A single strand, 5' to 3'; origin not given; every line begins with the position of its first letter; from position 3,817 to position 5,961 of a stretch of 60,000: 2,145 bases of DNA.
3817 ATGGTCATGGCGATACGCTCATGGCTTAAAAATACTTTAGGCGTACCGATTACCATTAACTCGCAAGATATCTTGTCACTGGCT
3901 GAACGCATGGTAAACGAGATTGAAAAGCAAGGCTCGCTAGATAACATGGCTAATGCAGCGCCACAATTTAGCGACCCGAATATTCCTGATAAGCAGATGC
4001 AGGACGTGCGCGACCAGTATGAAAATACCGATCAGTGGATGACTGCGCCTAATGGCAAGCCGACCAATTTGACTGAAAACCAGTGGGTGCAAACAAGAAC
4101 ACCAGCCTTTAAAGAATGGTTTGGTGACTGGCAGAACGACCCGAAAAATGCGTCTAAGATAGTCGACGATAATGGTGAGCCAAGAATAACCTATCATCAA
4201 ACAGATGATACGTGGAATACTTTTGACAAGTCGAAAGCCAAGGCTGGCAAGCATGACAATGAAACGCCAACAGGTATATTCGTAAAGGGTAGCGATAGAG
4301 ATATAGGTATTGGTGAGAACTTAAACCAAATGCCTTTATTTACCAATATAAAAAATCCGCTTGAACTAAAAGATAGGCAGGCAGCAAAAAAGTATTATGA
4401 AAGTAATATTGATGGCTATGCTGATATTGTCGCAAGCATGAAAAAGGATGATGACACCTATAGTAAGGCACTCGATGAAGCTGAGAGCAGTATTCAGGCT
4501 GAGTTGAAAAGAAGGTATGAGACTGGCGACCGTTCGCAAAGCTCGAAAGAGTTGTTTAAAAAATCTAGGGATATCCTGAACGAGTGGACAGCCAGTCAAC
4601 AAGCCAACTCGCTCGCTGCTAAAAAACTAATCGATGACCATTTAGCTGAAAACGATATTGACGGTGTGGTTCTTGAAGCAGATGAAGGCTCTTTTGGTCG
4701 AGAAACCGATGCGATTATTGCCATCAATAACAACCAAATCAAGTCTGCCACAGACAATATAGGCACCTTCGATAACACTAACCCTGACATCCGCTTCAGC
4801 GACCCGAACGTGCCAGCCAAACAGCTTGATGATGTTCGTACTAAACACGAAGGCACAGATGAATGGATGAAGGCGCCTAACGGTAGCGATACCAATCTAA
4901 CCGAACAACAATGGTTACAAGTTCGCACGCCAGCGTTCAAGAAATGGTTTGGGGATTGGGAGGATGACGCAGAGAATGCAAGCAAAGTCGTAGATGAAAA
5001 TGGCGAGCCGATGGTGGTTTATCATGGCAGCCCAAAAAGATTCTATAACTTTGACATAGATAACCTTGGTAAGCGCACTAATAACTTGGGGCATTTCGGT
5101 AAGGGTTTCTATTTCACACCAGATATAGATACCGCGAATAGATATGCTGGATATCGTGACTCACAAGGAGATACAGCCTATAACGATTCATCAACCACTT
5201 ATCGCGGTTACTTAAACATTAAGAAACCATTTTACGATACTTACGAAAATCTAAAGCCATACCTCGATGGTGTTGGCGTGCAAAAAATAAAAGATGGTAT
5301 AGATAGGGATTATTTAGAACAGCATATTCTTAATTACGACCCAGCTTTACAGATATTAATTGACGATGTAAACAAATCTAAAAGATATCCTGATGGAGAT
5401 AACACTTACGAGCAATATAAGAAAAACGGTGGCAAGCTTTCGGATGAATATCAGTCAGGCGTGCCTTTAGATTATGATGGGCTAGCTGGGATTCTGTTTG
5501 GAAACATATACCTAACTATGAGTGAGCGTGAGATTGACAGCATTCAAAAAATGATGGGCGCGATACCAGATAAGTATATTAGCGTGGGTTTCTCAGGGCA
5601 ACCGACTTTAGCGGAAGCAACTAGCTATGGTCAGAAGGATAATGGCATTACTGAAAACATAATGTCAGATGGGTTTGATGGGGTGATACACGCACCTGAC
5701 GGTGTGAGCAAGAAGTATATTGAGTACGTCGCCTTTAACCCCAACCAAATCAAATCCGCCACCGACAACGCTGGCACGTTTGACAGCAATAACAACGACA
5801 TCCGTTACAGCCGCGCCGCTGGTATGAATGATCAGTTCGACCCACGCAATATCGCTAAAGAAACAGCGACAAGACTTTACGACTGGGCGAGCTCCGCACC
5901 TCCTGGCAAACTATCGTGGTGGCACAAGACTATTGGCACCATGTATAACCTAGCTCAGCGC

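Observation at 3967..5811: Tandem duplicated ART-like modules, one with an intact H-Y-E-type signature and one degenerate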

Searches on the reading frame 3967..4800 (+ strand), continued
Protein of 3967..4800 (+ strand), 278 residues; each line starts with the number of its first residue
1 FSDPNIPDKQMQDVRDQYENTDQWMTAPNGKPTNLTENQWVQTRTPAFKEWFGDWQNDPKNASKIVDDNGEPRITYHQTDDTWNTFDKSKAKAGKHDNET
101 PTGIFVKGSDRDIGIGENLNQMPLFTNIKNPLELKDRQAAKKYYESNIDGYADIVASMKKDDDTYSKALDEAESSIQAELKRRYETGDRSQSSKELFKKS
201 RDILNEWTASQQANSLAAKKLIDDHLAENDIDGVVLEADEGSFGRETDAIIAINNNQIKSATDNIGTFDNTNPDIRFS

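Call 59: fold_search(model_id=the predicted structure, library=viral)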
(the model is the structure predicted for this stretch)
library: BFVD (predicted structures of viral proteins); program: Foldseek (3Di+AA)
matches with E <= 10: 329; with E <= 0.001: 41
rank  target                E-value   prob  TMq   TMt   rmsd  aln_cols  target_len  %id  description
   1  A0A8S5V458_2          1.5e-19  1.00  0.71  0.20   5.5       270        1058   31  PolyVal ADP-Ribosyltransferase [Myoviridae sp. ct8iP21]
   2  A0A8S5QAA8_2          3.3e-16  1.00  0.58  0.12   6.5       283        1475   26  Type I restriction enzyme [Podoviridae sp. ctsfx1]
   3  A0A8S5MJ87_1          1.1e-15  1.00  0.62  0.14   9.3       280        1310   25  ATP dependent DNA helicase [CrAss-like virus sp. ctcfK29]
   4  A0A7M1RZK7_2          3.1e-15  1.00  0.51  0.11  10.7       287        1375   28  ART-PolyVal-like domain-containing protein [uncultured phage cr271_1]
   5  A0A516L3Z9            1.4e-12  1.00  0.41  0.17  12.9       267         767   24  (no name in the UniProt tables at hand)
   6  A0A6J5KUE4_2          2.8e-12  1.00  0.52  0.14  15.1       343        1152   21  NAT_SF domain containing protein [uncultured Caudovirales phage]
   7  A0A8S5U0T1            3.1e-12  1.00  0.45  0.42   8.5       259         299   24  Crystallin beta/gamma motif-containing protein (Fragment) [Podoviridae sp. ctpWp23]
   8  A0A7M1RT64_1          4.2e-12  1.00  0.46  0.13  12.6       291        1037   20  ART-PolyVal-like domain-containing protein [uncultured phage cr130_1]
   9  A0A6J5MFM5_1          2.0e-11  1.00  0.44  0.13  11.2       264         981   25  ART-PolyVal-like domain-containing protein [uncultured Caudovirales phage]
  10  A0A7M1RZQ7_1          4.2e-11  1.00  0.53  0.13  11.6       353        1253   19  ART-PolyVal-like domain-containing protein [uncultured phage cr116_1]
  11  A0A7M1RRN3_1          1.4e-10  1.00  0.54  0.18   9.6       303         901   16  Exonuclease [uncultured phage cr4_1]
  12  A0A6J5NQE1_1          1.9e-10  1.00  0.43  0.17   5.2       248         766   24  Zeta toxin domain containing protein [uncultured Caudovirales phage]
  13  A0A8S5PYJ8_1          2.0e-10  1.00  0.47  0.12  16.5       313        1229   19  PolyVal ADP-Ribosyltransferase in polyvalent protein [Myoviridae sp. ctWiL39]
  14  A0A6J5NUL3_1          2.5e-10  1.00  0.44  0.14  10.9       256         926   23  Uncharacterized protein [uncultured Caudovirales phage]
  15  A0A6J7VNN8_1          4.0e-10  1.00  0.38  0.09  11.3       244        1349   24  Uncharacterized protein [uncultured Caudovirales phage]
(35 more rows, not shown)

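Call 61: search_protein_families(library=ncbifam, proteins=[window:3967-4800:+], max_evalue=0.01)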
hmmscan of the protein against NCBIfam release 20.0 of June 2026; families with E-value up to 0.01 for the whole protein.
window:3967-4800:+ (278 aa): 0 families

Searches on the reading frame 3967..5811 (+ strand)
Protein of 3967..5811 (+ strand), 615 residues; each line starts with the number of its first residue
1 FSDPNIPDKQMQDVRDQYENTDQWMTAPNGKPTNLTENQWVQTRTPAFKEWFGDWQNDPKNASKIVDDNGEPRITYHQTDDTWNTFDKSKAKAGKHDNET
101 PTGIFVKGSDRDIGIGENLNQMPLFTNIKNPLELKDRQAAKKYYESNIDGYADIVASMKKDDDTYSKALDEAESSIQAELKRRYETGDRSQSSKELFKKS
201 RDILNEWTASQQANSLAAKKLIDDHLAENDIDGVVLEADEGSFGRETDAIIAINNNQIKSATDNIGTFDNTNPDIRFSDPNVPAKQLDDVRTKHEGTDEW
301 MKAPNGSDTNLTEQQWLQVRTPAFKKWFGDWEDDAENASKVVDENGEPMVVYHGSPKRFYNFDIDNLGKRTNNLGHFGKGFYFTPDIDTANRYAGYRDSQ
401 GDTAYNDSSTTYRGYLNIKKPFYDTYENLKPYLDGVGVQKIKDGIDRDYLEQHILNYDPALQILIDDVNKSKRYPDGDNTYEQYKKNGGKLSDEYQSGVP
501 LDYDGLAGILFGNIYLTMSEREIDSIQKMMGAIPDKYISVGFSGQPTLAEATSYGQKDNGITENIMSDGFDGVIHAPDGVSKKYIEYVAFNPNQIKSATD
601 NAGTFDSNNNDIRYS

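Call 62: find_related_loci(query=window:3967-5811:+, collection=genome_contigs, flank=8000)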
Query window:3967-5811:+ (615 aa) in genome_contigs; peptide patterns used: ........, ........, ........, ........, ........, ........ (x = any residue, [..] = any of these).
172 stretches matched a pattern; 152 encode a relative of the query (tblastn E <= 1e-3); the best 80 are kept; 80 distinct loci.
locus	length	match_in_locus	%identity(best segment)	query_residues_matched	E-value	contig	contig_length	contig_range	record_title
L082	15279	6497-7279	38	42-615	8e-48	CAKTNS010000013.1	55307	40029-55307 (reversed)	MAG: uncultured Oscillospiraceae bacterium isolate REFINED_METABAT215_TOP10_CONTIGS_1500_ASSEMBLY_K77_MERGED__Hadza_PheC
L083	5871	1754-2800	39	25-615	1e-39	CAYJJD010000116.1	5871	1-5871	MAG TPA_asm: uncultured Akkermansia sp. isolate ERP123703_co1_286 genome assembly, contig: NODE_14150_length_5871_cov_36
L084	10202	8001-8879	34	9-614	4e-38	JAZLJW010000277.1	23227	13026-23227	MAG: Treponemataceae bacterium isolate T1900044961_TA20190021.MAGScoT_cleanbin_000041 SGB_3950_k141_667518, whole genome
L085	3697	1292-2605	36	33-615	5e-38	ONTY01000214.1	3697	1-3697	uncultured proteobacterium isolate RUG636 genome assembly, contig: scaffold_20883, whole genome shotgun sequence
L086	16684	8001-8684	50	11-615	2e-37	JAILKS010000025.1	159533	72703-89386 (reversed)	MAG: Treponema sp. isolate RUI208 k141_12261667_flag=0_multi=21.0750_len=159533, whole genome shotgun sequence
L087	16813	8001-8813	36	9-615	4e-37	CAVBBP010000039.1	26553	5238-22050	Segatella copri isolate H07663-L1_cleanbin_000012 genome assembly, contig: Spades_H07663-L1_contig_1121, whole genome sh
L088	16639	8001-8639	51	14-615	3e-36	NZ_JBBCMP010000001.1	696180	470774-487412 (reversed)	Acinetobacter sp. AS167 contig00001, whole genome shotgun sequence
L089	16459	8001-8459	48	14-401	4e-36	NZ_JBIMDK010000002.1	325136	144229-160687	Acinetobacter sp. ULE_I010 NODE_2_length_325136_cov_83.826670, whole genome shotgun sequence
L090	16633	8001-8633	50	14-615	9e-36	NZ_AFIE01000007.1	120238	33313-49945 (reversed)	Acinetobacter sp. P8-3-8 contig00007, whole genome shotgun sequence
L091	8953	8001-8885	33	2-614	5e-35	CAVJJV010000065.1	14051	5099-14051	Comamonas kerstersii isolate H07653-L1_cleanbin_000058 genome assembly, contig: Spades_H07653-L1_contig_2198, whole geno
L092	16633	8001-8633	48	14-615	9e-35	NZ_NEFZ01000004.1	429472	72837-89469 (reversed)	Acinetobacter sp. ANC 4204 Contig4, whole genome shotgun sequence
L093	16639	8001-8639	48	14-615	5e-35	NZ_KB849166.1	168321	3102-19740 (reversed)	Acinetobacter bohemicus ANC 3994 acLZV-supercont1.12, whole genome shotgun sequence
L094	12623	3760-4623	32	2-614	7e-35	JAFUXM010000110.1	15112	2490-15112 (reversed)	MAG: Synergistaceae bacterium isolate RGIG4915 Roe_deer_Rumen-3__c140688, whole genome shotgun sequence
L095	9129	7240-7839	70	9-614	2e-33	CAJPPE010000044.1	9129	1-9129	MAG: uncultured Treponema sp. isolate SRR9217404-mag-bin.11 genome assembly, contig: SRR9217404-mag-bin.11_1139, whole g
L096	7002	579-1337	34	10-614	2e-32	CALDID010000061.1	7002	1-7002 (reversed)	MAG TPA_asm: uncultured Treponema sp. isolate ERR1278103_bin.5_CONCOCT_v1.1_MAG genome assembly, contig: ERZ841272.14514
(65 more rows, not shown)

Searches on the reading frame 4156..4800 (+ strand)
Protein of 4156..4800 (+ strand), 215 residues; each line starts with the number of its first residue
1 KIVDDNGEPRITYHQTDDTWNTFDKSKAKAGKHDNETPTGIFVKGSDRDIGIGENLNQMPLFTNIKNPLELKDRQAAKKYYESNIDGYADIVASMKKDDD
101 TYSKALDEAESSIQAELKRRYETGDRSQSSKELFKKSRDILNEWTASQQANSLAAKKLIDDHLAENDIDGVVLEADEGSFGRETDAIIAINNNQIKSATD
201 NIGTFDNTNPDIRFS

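Call 15: find_homologous_proteins(query=A2, max_evalue=0.00001)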
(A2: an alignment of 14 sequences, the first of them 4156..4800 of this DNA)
Query A2 (14 sequences) (215 aa, profile of the alignment): 722 proteins with E <= 0.00001 among 8000 candidates; the best 120 are listed.
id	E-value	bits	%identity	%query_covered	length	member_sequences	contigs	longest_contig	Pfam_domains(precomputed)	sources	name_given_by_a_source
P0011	8.4e-138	478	32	100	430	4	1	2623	PF18760.8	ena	-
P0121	2.7e-131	457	40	100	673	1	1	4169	PF18760.8,PF18819.7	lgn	-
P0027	5.6e-130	452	30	93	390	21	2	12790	PF18760.8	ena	-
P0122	5.2e-123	429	41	100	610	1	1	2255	PF18760.8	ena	-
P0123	5.6e-123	429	41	100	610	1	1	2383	PF18760.8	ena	-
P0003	7.8e-123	429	36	99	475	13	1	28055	PF18760.8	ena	-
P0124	1.4e-122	428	41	100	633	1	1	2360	PF18760.8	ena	-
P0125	2.4e-118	414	38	100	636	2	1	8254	PF18760.8,PF18819.7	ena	-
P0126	5.6e-117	409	37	100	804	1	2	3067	PF18760.8,PF18819.7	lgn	-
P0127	2.4e-116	407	39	100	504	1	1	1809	PF18760.8,PF18819.7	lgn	-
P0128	4.1e-114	400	36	100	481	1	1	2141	PF18760.8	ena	-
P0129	1.7e-113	398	42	100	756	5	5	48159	PF06414.19,PF18760.8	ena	-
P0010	8.3e-112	392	36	97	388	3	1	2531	PF18760.8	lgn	-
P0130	1.6e-111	391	39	100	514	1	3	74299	PF18760.8,PF18819.7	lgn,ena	-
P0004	1.1e-110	389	43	100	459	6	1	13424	PF18760.8,PF18798.7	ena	-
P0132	3.5e-110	387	39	100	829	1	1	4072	PF18760.8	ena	-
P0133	4.8e-110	387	41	100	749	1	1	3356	PF18760.8,PF18838.8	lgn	-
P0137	8.1e-107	376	39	100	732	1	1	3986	PF18760.8,PF03496.21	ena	-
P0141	1.1e-105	372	37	100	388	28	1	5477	PF18814.7,PF18760.8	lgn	-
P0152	2.5e-100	355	38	100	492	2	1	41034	PF18760.8,PF18812.7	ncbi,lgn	-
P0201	2.6e-66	243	35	100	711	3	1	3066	PF18796.7,PF18760.8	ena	-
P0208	1.7e-60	224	32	99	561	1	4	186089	PF18760.8,PF00293.35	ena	-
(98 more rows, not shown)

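Call 20: search_protein_families(library=pfam, proteins=[P0121, P0129, P0133, P0137, P0132, P0152, P0141, P0208, P0201], max_evalue=0.001)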
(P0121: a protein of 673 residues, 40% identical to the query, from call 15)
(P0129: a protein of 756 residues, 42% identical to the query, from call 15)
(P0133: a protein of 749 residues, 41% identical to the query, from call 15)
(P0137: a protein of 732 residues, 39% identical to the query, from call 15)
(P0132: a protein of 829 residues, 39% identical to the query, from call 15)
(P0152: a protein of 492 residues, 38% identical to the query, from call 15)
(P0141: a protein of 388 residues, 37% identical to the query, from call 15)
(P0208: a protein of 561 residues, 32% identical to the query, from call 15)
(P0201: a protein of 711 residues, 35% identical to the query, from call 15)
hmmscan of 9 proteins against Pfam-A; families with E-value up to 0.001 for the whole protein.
P0121 (673 aa): 2 families
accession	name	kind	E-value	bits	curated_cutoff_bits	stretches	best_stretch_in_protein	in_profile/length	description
PF18760.7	ART-PolyVal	-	1.8e-16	61.6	31.2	1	200-406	1-140/140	ADP-Ribosyltransferase in polyvalent proteins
PF18819.6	MuF_C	-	4.4e-08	33.6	27.6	1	23-138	4-102/103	Phage MuF-C-terminal domain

P0129 (756 aa): 2 families
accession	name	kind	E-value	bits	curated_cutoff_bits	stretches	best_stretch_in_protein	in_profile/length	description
PF18760.7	ART-PolyVal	-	9.9e-17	62.5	31.2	1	46-252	1-140/140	ADP-Ribosyltransferase in polyvalent proteins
PF06414.18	Zeta_toxin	-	3.2e-09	37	22.3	1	373-523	14-176/199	Zeta toxin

P0133 (749 aa): 2 families
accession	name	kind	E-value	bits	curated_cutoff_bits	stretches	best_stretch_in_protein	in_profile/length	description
PF18838.6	LPD23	-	4.3e-22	78.1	27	1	129-186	1-58/58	Large polyvalent protein associated domain 23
PF18760.7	ART-PolyVal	-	1.7e-16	61.7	31.2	1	302-508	1-140/140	ADP-Ribosyltransferase in polyvalent proteins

P0137 (732 aa): 2 families
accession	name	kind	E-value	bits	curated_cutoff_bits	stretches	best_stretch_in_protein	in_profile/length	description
PF18760.7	ART-PolyVal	-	7.2e-16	59.6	31.2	1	153-352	2-140/140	ADP-Ribosyltransferase in polyvalent proteins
PF03496.20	ADPrib_exo_Tox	-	1.2e-06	28.5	23.4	1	566-714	11-178/196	ADP-ribosyltransferase exoenzyme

P0132 (829 aa): 1 family
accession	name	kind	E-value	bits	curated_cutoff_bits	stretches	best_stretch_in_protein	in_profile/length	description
PF18760.7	ART-PolyVal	-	2e-29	103.6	31.2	2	153-360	2-140/140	ADP-Ribosyltransferase in polyvalent proteins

P0152 (492 aa): 2 families
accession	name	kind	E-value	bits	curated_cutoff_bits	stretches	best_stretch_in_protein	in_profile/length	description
PF18760.7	ART-PolyVal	-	1.9e-18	68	31.2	1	252-459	2-140/140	ADP-Ribosyltransferase in polyvalent proteins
PF18812.6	PBECR3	-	2.7e-12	47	30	1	71-184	4-111/115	phage-Barnase-EndoU-ColicinE5/D-RelE like nuclease3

P0141 (388 aa): 2 families
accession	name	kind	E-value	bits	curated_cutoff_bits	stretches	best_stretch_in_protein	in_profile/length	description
PF18814.6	PBECR5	-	3.3e-25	89.8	25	1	304-375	2-73/239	phage-Barnase-EndoU-ColicinE5/D-RelE like nuclease5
PF18760.7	ART-PolyVal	-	2.2e-14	54.8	31.2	1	90-296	1-139/140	ADP-Ribosyltransferase in polyvalent proteins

P0208 (561 aa): 2 families
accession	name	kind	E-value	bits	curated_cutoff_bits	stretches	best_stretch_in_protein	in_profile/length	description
PF00293.34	NUDIX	-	1.1e-16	61.5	21.1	1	33-145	5-125/134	NUDIX domain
PF18760.7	ART-PolyVal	-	7.5e-08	33.7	31.2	1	329-532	1-134/140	ADP-Ribosyltransferase in polyvalent proteins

P0201 (711 aa): 2 families
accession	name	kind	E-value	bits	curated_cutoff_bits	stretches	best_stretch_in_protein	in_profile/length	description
PF18760.7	ART-PolyVal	-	2.7e-10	41.6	31.2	1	60-263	1-139/140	ADP-Ribosyltransferase in polyvalent proteins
PF18796.6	LPD1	-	1.2e-09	38.6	27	1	479-509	3-33/78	Large polyvalent protein-associated domain 1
